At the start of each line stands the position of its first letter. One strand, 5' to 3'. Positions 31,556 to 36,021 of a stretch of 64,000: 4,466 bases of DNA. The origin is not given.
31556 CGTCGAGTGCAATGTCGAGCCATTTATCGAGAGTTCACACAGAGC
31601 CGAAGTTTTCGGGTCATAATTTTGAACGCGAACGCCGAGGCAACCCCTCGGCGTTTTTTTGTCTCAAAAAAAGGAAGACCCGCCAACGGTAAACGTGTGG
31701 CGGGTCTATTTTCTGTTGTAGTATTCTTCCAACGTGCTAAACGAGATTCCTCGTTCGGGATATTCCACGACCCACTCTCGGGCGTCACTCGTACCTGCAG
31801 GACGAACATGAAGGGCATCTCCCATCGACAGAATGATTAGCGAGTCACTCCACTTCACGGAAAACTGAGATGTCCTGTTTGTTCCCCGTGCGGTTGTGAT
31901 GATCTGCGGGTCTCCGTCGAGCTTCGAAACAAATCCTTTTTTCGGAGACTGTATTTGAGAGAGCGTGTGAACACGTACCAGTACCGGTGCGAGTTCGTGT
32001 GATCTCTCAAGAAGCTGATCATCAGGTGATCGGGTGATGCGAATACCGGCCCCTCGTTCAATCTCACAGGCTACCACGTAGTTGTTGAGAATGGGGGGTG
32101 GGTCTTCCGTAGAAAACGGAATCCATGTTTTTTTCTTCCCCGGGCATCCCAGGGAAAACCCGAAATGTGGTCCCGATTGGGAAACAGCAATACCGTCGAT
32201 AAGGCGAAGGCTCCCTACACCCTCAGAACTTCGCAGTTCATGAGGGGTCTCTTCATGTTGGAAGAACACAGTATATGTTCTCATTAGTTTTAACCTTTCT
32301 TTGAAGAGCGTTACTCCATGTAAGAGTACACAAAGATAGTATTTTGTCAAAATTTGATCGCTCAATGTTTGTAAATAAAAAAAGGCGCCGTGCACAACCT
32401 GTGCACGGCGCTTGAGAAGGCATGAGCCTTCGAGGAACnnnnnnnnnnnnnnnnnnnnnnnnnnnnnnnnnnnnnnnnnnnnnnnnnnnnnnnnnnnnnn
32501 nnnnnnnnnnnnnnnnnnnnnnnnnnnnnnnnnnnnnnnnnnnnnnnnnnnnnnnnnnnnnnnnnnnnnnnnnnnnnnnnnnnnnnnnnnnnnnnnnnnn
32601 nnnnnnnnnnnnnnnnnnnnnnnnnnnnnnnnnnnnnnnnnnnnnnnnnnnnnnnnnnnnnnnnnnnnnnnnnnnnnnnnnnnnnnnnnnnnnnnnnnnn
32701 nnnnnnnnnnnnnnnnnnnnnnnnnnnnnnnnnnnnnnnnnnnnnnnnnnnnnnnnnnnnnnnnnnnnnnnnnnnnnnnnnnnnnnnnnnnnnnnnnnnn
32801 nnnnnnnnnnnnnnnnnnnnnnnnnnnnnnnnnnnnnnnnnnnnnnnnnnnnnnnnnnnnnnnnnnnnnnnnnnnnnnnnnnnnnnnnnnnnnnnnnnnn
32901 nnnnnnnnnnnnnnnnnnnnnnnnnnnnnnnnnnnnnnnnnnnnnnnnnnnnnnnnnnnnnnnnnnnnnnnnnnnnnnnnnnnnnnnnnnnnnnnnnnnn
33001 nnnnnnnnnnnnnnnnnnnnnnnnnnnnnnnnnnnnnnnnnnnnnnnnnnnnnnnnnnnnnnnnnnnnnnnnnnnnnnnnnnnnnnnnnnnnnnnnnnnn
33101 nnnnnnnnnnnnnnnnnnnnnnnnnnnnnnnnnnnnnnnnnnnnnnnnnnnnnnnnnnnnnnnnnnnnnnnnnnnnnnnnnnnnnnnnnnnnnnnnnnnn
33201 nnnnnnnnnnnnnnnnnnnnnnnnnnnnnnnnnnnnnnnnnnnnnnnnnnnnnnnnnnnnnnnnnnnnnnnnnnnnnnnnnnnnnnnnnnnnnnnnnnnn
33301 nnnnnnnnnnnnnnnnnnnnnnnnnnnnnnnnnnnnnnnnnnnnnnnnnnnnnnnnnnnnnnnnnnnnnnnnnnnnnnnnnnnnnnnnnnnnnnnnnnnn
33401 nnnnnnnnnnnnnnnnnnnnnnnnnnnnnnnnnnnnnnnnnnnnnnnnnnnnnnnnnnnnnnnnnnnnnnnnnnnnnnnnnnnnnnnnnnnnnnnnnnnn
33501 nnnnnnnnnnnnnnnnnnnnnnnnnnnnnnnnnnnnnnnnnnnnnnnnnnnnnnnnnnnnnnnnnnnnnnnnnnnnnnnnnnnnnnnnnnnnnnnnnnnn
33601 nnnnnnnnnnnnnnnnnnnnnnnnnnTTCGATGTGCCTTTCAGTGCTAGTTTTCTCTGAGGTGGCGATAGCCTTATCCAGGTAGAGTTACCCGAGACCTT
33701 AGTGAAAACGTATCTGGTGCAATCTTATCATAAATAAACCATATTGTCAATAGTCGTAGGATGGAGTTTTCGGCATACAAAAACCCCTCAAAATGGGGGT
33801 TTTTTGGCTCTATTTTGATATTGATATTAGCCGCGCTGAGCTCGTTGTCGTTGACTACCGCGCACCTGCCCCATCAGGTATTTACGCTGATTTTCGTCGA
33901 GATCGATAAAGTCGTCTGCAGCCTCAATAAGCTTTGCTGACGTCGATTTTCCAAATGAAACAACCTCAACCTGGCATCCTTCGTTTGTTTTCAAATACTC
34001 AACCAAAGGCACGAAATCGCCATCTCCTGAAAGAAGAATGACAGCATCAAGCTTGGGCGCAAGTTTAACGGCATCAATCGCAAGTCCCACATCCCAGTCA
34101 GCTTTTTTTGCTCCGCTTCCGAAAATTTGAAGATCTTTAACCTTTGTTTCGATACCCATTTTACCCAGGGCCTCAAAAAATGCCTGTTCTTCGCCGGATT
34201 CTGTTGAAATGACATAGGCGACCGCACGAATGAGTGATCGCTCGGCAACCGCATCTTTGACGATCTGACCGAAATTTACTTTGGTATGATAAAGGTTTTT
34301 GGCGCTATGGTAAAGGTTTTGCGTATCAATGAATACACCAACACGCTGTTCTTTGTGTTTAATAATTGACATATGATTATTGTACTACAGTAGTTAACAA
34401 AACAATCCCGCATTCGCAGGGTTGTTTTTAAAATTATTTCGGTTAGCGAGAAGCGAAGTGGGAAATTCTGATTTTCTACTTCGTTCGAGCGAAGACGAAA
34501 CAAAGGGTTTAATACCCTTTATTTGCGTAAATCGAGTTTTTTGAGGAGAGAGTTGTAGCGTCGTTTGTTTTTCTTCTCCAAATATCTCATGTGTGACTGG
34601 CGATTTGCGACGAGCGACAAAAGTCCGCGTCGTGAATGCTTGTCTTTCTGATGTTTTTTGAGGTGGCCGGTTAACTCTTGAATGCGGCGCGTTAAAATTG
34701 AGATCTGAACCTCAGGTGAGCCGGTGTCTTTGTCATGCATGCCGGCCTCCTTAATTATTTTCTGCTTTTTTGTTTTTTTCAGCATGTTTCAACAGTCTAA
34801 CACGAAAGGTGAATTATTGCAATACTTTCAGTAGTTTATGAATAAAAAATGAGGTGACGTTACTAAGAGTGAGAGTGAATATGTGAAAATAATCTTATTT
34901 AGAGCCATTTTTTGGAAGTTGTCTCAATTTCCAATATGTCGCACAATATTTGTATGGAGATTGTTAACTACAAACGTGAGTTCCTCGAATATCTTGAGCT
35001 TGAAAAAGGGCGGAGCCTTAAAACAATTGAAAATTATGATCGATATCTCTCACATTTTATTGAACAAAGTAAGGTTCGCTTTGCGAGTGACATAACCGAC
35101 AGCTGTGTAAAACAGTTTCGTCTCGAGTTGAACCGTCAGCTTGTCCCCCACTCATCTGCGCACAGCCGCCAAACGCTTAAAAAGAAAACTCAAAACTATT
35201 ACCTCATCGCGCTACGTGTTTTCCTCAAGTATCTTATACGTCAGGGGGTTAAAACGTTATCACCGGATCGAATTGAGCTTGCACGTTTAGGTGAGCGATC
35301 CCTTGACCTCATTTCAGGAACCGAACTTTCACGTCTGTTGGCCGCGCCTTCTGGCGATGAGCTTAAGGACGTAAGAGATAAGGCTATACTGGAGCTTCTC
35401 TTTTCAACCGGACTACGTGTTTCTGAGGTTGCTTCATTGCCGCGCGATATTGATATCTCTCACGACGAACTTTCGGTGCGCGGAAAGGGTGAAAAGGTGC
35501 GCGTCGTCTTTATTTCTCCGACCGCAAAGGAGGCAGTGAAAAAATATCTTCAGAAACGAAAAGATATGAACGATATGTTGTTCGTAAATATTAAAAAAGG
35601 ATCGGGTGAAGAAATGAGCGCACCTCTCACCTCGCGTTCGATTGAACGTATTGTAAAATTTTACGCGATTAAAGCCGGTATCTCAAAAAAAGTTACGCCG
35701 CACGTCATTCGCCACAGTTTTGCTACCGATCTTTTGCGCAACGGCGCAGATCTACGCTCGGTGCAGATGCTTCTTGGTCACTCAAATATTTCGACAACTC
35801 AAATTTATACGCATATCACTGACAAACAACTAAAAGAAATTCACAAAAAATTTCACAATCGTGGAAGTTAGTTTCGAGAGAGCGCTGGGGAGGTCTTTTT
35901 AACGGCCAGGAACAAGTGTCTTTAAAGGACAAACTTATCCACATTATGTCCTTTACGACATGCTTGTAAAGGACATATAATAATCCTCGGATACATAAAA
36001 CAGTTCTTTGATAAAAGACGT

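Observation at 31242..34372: GC-rich foreign-looking insertion separating rpsO from pnp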

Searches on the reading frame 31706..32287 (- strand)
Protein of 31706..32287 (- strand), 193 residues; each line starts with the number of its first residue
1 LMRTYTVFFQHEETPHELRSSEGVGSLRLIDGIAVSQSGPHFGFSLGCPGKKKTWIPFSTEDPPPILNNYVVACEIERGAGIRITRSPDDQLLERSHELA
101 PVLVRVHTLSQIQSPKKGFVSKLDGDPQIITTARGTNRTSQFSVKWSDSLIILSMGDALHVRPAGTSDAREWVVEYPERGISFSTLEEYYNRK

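Call 4: search_protein_families(library=pfam, proteins=[window:31706-32287:-], max_evalue=0.1)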
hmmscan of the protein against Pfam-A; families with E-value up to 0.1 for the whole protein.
window:31706-32287:- (193 aa): 0 families

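Call 18: find_encoding_contigs(protein=window:31706-32287:-, flank=10000, max_places=10)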
Protein window:31706-32287:- (193 aa): no gene with exactly this product is on record in the collection.

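Call 22: find_homologous_proteins(query=window:31706-32287:-, max_evalue=0.01)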
Query window:31706-32287:- (193 aa): 1 proteins with E <= 0.01 among 98 candidates.
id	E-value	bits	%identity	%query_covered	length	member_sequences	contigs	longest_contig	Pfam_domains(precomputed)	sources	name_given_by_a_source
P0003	2.4e-125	433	100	99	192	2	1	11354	-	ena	-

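Call 26: search_protein_families(library=phrogs, proteins=[window:31706-32287:-], max_evalue=0.1)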
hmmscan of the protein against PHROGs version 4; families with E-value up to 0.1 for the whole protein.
window:31706-32287:- (193 aa): 0 families

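Call 27: search_protein_families(library=padloc, proteins=[window:31706-32287:-], max_evalue=0.1)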
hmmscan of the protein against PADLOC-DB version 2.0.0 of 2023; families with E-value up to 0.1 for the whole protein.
window:31706-32287:- (193 aa): 0 families

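Call 28: search_protein_families(library=ncbifam, proteins=[window:31706-32287:-], max_evalue=0.1)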
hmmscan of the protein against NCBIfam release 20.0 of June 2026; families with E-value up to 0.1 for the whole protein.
window:31706-32287:- (193 aa): 0 families

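Call 29: find_encoding_contigs(protein=P0003, flank=10000, max_places=6)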
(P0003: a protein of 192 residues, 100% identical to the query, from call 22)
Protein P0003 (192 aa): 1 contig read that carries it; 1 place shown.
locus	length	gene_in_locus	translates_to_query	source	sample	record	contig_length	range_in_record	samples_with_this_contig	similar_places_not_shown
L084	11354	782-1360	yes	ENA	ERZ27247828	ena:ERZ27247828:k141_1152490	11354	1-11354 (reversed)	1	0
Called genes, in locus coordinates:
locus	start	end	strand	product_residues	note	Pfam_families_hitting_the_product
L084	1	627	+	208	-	?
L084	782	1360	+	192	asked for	-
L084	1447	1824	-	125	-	-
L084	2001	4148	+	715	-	PF01138:RNase_PH, PF03725:RNase_PH_C (faint), PF01138:RNase_PH, PF00013:KH_1, PF00575:S1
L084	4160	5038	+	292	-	-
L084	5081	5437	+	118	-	PF01258:zf-dskA_traR (weak)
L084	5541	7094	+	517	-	PF05362:Lon_C (faint), PF13541:ChlI, PF00493:MCM, PF01078:Mg_chelatase, PF00004:AAA (weak), PF07728:AAA_5 (weak), PF13335:Mg_chelatase_C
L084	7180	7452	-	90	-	-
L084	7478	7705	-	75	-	-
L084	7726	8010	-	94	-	-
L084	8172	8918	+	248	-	PF01978:TrmB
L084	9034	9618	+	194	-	-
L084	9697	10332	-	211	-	PF04542:Sigma70_r2, PF08281:Sigma70_r4_2 (weak), PF04545:Sigma70_r4 (faint)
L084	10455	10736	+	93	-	-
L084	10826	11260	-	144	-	-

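Call 60: find_related_loci(query=A5, collection=metagenome_contigs, flank=8000)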
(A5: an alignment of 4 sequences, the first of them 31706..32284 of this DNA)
Query A5 (192 aa) in metagenome_contigs; peptide patterns used: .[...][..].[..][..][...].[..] (x = any residue, [..] = any of these).
65 stretches matched a pattern, but none encodes a relative of the query by tblastn (E <= 1e-3).

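Call 66: search_solved_structures(query=A5, max_evalue=10, show_alignments=1)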
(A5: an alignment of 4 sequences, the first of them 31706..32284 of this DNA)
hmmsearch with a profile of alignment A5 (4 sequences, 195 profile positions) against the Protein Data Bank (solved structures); distinct sequences matched with E-value up to 10: 0.
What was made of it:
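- Tried and rejected: Its profile finds nothing in the PDB (call 66).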

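Call 98: search_dna_similar(query=window:31706-32284:-, collection=phages, mode=protein, max_evalue=0.01)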
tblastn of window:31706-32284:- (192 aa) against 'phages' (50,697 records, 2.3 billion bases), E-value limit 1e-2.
No match.

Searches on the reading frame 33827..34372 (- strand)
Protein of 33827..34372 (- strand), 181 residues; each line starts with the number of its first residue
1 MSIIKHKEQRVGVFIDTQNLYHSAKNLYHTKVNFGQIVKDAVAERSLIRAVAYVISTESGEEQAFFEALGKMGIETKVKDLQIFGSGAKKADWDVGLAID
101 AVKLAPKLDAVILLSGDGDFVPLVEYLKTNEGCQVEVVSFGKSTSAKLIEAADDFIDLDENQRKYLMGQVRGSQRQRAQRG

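Call 4: search_protein_families(library=pfam, proteins=[window:33827-34372:-], max_evalue=0.1)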
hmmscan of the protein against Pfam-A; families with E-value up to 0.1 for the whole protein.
window:33827-34372:- (181 aa): 2 families
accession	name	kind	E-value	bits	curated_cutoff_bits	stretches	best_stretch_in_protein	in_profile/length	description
PF01936.24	NYN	-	1.9e-36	126.2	24.2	1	10-159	1-145/145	NYN domain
PF02572.21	CobA_CobO_BtuR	-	0.058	14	25.7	0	31-166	32-161/172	ATP:corrinoid adenosyltransferase BtuR/CobO/CobP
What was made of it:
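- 33827..34372 (-): NYN-domain (LabA-like) gene. It is ancestral between rpsO and pnp in this clade. Pfam NYN 1.9e-36 (call 4).
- On NYN domain (Pfam PF01936), for the gene 33827-34372: 126.2 bits against a cutoff of 24.2, full length (call 4).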

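Call 19: find_encoding_contigs(protein=window:33827-34372:-, flank=10000, max_places=10)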
Protein window:33827-34372:- (181 aa): 1 contig read that carries it; 1 place shown.
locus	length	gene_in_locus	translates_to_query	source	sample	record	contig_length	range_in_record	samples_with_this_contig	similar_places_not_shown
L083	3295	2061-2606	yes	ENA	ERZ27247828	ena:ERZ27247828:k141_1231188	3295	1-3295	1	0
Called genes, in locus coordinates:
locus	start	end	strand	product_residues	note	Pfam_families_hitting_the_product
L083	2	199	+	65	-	?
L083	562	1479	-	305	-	PF02899:Phage_int_SAM_1, PF00589:Phage_integrase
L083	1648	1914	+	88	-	PF00312:Ribosomal_S15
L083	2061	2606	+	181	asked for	PF01936:NYN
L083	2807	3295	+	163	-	?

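Call 26: search_protein_families(library=phrogs, proteins=[window:33827-34372:-], max_evalue=0.1)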
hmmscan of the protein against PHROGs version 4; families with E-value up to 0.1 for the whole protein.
window:33827-34372:- (181 aa): 2 families
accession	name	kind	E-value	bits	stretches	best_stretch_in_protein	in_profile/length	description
phrog_5783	-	unknown function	3.1e-05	24.7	1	88-154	151-216/246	-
phrog_37744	-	unknown function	0.0003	21.4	1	75-158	60-143/248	-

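Call 27: search_protein_families(library=padloc, proteins=[window:33827-34372:-], max_evalue=0.1)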
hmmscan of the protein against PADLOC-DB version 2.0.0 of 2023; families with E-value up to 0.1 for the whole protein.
window:33827-34372:- (181 aa): 2 families
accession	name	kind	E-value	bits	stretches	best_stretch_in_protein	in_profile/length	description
PDLC01154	NYN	-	8.6e-15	52.9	1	13-164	150-301/310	"LabA-like protein, NYN family nuclease"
PDLC04163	HEC-09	-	3.3e-05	21.6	1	94-161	107-177/203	-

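Call 28: search_protein_families(library=ncbifam, proteins=[window:33827-34372:-], max_evalue=0.1)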
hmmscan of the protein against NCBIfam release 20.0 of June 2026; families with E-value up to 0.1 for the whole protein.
window:33827-34372:- (181 aa): 1 family
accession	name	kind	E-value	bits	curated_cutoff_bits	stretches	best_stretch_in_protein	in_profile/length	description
TIGR00288.1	TIGR00288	hypoth_equivalog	5.5e-06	26.3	178.45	1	65-162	71-159/160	TIGR00288 family NYN domain-containing protein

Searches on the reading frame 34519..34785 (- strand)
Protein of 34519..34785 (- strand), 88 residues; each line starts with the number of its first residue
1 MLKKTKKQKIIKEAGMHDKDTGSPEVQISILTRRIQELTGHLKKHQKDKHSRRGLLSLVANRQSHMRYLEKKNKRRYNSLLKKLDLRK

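Call 4: search_protein_families(library=pfam, proteins=[window:34519-34785:-], max_evalue=0.1)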
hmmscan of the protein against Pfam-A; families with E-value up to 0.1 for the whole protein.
window:34519-34785:- (88 aa): 2 families
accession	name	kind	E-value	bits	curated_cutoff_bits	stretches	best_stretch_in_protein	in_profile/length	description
PF00312.27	Ribosomal_S15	-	4.1e-31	107.4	31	1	7-87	1-81/81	Ribosomal protein S15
PF04778.17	LMP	-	0.064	13.6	26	1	7-85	24-103/158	LMP repeated region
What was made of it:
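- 34519..34785 (-): rpsO (ribosomal protein S15). Pfam Ribosomal_S15 4.1e-31 (call 4).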

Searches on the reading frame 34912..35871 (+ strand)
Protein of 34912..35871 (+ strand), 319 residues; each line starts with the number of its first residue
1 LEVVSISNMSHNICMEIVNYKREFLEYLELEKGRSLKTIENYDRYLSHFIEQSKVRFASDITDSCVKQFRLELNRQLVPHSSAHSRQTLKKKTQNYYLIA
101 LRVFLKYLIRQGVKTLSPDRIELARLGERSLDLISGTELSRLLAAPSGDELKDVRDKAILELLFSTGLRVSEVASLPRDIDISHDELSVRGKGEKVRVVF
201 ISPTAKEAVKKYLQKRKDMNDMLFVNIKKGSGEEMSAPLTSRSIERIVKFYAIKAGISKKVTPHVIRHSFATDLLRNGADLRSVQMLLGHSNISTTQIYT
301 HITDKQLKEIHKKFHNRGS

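Call 4: search_protein_families(library=pfam, proteins=[window:34912-35871:+], max_evalue=0.1)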
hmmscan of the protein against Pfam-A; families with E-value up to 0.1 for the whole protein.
window:34912-35871:+ (319 aa): 4 families
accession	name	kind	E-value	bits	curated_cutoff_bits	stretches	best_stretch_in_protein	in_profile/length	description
PF00589.27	Phage_integrase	-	1.9e-42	145.4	27.1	1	136-305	5-171/172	Phage integrase family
PF02899.23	Phage_int_SAM_1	-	4.4e-10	40.1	22.3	1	23-112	3-83/83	Phage integrase, N-terminal SAM-like domain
PF13495.12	Phage_int_SAM_4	-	3.6e-05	24.5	27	0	83-122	8-47/85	Phage integrase, N-terminal SAM-like domain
PF13102.12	Phage_int_SAM_5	-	0.00025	21.8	22.3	1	19-118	4-92/98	Phage integrase SAM-like domain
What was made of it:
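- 34912..35871 (+): Tyrosine recombinase (Xer-like), divergent from rpsO. It is a conserved neighbour and not part of the insert. Pfam Phage_integrase 1.9e-42 (call 4).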
